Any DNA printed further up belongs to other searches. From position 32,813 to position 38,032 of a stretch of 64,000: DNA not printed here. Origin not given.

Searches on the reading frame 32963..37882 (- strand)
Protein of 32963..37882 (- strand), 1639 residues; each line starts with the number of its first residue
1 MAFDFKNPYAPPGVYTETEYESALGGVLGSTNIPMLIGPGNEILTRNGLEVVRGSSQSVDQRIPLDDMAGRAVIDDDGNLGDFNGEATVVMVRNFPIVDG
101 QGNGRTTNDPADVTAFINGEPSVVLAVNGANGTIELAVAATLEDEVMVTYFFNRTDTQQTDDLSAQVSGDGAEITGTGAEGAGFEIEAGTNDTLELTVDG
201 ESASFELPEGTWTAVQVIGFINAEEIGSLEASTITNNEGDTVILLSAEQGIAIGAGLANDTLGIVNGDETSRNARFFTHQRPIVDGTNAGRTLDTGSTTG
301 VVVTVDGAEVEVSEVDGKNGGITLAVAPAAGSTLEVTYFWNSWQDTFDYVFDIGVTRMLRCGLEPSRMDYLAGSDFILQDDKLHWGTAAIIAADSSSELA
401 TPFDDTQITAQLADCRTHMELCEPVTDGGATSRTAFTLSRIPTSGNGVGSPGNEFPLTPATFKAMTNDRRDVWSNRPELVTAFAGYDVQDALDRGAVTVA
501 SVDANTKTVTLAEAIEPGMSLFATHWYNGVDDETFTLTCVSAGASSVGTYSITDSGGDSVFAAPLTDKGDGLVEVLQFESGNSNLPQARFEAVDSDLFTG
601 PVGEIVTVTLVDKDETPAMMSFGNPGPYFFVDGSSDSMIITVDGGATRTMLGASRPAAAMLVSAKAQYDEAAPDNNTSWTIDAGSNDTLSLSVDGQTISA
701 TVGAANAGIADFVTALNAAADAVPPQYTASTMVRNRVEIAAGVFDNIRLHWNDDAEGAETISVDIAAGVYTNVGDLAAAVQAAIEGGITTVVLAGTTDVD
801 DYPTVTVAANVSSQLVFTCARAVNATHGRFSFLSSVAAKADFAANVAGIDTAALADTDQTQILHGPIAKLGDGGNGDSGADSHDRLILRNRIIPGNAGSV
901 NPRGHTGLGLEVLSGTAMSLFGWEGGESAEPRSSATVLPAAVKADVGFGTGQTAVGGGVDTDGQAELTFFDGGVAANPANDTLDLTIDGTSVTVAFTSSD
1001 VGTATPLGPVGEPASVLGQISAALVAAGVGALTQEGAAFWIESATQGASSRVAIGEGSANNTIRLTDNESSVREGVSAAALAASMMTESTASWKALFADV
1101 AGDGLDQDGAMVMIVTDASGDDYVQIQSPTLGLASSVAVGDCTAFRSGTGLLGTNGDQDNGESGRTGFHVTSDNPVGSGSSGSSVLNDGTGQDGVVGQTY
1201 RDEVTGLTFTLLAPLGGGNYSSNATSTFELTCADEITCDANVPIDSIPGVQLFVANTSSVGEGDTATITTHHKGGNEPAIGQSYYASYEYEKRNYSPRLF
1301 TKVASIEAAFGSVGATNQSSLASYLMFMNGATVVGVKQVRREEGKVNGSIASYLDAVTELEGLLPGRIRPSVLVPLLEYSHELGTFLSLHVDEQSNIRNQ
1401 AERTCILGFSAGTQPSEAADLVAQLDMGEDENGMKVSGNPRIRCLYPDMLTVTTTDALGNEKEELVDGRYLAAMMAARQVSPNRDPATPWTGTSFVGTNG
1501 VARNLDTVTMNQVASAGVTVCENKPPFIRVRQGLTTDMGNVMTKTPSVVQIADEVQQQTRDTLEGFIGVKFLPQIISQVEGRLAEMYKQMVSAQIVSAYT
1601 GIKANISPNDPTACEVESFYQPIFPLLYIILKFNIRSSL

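Call 13: search_protein_families(library=phrogs, proteins=[window:32963-37882:-], max_evalue=0.001)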
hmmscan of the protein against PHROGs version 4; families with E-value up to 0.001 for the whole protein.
window:32963-37882:- (1639 aa): 1 family
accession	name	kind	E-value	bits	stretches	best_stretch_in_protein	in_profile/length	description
phrog_19400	-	unknown function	0.0004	21.3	0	182-214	15-47/119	-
